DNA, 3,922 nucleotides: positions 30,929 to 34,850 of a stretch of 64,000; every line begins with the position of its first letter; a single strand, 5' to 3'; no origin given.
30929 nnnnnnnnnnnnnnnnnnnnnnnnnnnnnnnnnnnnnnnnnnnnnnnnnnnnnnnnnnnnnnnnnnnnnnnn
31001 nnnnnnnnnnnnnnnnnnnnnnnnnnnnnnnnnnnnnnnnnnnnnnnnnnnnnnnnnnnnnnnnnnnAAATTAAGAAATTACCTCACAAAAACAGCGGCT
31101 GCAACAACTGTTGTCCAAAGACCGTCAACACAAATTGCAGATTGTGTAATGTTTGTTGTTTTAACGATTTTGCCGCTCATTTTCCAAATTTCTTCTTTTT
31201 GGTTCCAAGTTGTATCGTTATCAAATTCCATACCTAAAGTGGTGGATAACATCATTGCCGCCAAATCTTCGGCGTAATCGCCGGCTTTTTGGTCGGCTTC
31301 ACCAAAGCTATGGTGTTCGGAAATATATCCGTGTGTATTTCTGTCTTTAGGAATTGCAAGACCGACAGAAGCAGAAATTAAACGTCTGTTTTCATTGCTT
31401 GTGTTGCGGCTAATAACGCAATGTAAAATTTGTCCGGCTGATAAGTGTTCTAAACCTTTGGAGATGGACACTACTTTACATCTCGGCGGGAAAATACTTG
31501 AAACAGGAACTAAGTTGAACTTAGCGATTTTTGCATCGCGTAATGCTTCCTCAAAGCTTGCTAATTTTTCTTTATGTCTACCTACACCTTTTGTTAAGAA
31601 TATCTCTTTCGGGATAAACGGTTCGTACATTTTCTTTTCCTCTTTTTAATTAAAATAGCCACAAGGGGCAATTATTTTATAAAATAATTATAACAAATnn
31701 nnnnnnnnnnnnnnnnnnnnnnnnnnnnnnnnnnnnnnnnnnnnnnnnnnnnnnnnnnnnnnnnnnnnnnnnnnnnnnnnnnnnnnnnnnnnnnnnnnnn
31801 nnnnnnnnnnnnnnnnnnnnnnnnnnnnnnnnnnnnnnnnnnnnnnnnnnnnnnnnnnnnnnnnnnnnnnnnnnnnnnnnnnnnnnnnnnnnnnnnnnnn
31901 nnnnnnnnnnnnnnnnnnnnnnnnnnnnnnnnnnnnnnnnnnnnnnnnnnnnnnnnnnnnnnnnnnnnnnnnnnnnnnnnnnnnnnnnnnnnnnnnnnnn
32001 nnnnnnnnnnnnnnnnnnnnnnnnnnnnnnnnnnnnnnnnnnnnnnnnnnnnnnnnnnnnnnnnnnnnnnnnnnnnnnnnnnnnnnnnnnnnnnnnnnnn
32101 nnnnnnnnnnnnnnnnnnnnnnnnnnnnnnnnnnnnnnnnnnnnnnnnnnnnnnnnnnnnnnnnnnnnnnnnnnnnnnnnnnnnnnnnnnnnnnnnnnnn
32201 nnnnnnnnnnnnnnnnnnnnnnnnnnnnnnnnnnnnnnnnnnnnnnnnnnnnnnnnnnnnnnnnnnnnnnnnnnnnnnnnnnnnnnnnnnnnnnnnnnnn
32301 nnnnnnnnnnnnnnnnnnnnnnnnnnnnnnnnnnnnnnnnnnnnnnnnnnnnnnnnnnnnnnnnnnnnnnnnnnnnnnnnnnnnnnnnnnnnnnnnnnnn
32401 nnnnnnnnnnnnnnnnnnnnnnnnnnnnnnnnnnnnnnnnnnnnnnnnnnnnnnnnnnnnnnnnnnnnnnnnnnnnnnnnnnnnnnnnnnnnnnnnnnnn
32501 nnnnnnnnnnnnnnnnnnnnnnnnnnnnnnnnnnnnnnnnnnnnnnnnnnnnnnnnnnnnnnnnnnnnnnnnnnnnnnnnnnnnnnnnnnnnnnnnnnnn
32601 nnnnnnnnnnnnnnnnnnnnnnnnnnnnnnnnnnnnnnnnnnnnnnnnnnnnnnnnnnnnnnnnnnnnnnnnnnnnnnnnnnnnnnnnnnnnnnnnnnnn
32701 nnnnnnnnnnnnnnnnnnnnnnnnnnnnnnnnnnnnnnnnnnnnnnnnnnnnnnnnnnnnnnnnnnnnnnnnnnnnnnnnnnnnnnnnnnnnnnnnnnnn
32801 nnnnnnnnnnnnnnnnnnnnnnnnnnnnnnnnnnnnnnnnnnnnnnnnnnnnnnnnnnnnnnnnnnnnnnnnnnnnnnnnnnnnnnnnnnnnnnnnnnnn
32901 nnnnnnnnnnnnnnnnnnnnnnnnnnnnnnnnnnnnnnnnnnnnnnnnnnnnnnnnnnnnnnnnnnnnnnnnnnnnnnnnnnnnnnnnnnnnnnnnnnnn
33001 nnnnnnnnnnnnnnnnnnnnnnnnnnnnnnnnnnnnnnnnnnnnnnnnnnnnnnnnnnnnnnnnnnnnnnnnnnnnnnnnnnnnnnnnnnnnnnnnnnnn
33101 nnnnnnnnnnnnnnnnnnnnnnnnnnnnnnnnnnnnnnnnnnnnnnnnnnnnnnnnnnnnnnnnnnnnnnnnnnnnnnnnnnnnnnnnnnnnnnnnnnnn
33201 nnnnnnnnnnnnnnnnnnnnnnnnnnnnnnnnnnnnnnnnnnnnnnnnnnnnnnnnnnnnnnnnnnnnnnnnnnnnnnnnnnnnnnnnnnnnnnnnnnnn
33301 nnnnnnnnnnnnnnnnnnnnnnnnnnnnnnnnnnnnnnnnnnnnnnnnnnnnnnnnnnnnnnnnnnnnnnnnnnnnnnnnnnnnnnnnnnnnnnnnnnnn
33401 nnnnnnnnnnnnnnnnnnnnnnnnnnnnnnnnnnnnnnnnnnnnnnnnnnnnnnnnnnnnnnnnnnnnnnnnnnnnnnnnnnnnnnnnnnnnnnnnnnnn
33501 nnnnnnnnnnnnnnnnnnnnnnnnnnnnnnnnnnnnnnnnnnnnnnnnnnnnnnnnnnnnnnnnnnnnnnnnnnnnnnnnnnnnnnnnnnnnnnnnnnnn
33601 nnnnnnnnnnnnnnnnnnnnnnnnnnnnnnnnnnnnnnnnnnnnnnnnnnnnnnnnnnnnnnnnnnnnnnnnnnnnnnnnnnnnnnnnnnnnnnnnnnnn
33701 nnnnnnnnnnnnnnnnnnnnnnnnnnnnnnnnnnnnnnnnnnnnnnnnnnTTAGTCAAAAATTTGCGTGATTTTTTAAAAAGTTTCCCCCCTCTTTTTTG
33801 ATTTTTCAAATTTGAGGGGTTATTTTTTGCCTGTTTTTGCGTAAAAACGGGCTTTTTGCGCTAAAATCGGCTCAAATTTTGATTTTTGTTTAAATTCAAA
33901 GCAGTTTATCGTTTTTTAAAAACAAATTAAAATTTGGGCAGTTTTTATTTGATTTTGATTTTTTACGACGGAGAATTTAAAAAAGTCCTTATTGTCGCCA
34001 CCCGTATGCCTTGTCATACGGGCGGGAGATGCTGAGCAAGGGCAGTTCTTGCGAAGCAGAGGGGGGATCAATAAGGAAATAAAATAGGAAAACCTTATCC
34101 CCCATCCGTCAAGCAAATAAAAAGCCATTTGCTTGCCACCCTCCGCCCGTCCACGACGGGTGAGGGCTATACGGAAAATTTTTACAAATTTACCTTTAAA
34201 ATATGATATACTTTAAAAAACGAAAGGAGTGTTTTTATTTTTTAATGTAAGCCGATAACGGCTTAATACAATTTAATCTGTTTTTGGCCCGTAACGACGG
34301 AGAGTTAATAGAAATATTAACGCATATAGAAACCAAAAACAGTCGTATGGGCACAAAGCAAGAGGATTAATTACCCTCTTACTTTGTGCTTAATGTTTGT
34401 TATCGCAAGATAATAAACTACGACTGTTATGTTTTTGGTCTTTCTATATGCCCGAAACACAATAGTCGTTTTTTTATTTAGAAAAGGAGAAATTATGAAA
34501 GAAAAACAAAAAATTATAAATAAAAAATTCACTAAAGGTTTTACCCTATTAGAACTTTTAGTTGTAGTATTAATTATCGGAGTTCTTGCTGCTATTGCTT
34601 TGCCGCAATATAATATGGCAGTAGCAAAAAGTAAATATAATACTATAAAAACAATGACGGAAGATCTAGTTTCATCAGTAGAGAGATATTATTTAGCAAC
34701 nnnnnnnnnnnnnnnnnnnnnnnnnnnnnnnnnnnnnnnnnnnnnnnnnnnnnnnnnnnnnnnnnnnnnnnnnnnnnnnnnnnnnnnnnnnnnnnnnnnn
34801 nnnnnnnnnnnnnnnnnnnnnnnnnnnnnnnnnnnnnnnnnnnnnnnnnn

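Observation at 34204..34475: Same structured leader, copy B, controlling a pseudopilin gene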

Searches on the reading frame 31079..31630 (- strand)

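Call 15: search_protein_families(library=pfam, proteins=[window:31079-31630:-])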
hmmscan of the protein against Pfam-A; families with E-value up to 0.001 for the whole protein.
window:31079-31630:- (183 aa): 1 family
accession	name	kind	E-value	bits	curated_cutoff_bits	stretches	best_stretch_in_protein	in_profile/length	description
PF01862.21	PvlArgDC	-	1.6e-61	207.4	22.7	1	6-182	1-161/161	Pyruvoyl-dependent arginine decarboxylase (PvlArgDC)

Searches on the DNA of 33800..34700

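Call 5: search_rna_families(source=window, start=33800, end=34700, threshold=evalue, max_evalue=10, show_alignments=3)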
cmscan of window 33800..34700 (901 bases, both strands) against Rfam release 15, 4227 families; matches with E-value up to 10: 23.
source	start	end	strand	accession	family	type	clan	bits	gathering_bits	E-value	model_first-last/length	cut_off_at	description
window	34345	34435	-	RF01606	plasmodium_snoR31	Gene; snRNA; snoRNA; HACA-box;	-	24.2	60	0.97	1-145/145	no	small nucleolar RNA snoR31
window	33862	33947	+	RF03664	MIR6288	Gene; miRNA;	-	22.5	74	0.097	1-92/92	no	MIR6288 microRNA precursor family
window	33855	33948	+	RF01859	Phe_leader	Cis-reg; leader;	-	22.5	55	0.37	1-125/125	no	Phenylalanine leader peptide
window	33866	33943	+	RF00717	mir-315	Gene; miRNA;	-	21.9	63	0.47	1-83/83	no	mir-315 microRNA precursor family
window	33861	33948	+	RF04205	MIR2606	Gene; miRNA;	-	20.7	139.7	2.9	1-165/165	no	MIR2606 microRNA precursor family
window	34318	34417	-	RF01864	plasmodium_snoR21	Gene; snRNA; snoRNA; CD-box;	-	20.6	90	9.4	1-145/145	no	small nucleolar RNA snoR21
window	33917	33967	+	RF03803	MIR1886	Gene; miRNA;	-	19.9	62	0.49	1-52/52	no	MIR1886 microRNA precursor family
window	33800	33867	+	RF00557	L10_leader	Cis-reg; leader;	-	19.4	44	1.2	71-138/138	5'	Ribosomal protein L10 leader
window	33841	33954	-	RF01859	Phe_leader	Cis-reg; leader;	-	19.1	55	2.2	1-125/125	no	Phenylalanine leader peptide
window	34421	34515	-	RF02822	Srn266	Gene; sRNA;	-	18.9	63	2.6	1-112/112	no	Streptococcus RNA 266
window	34402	34497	+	RF01054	preQ1-II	Cis-reg; riboswitch;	-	18.5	47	3.6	1-99/99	no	PreQ1-II (pre queuosine) riboswitch aptamer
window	34243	34315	-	RF01649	ceN67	Gene; snRNA; snoRNA; HACA-box;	-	16.6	70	5.6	1-130/130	no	Caenorhabditis snoRNA ceN67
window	34582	34624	+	RF03008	malK-II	Cis-reg;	-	16.5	52.9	7.2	1-50/50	no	malK-II RNA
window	33859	33950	+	RF03940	MIR9563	Gene; miRNA;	-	16.4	90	5.2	1-127/127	no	MIR9563 microRNA precursor family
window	34352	34392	+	RF04344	Plastid-psbA-3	Cis-reg;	CL00153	15.9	48.4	9.1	1-57/57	no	Plastid-psbA-3 3UTR RNA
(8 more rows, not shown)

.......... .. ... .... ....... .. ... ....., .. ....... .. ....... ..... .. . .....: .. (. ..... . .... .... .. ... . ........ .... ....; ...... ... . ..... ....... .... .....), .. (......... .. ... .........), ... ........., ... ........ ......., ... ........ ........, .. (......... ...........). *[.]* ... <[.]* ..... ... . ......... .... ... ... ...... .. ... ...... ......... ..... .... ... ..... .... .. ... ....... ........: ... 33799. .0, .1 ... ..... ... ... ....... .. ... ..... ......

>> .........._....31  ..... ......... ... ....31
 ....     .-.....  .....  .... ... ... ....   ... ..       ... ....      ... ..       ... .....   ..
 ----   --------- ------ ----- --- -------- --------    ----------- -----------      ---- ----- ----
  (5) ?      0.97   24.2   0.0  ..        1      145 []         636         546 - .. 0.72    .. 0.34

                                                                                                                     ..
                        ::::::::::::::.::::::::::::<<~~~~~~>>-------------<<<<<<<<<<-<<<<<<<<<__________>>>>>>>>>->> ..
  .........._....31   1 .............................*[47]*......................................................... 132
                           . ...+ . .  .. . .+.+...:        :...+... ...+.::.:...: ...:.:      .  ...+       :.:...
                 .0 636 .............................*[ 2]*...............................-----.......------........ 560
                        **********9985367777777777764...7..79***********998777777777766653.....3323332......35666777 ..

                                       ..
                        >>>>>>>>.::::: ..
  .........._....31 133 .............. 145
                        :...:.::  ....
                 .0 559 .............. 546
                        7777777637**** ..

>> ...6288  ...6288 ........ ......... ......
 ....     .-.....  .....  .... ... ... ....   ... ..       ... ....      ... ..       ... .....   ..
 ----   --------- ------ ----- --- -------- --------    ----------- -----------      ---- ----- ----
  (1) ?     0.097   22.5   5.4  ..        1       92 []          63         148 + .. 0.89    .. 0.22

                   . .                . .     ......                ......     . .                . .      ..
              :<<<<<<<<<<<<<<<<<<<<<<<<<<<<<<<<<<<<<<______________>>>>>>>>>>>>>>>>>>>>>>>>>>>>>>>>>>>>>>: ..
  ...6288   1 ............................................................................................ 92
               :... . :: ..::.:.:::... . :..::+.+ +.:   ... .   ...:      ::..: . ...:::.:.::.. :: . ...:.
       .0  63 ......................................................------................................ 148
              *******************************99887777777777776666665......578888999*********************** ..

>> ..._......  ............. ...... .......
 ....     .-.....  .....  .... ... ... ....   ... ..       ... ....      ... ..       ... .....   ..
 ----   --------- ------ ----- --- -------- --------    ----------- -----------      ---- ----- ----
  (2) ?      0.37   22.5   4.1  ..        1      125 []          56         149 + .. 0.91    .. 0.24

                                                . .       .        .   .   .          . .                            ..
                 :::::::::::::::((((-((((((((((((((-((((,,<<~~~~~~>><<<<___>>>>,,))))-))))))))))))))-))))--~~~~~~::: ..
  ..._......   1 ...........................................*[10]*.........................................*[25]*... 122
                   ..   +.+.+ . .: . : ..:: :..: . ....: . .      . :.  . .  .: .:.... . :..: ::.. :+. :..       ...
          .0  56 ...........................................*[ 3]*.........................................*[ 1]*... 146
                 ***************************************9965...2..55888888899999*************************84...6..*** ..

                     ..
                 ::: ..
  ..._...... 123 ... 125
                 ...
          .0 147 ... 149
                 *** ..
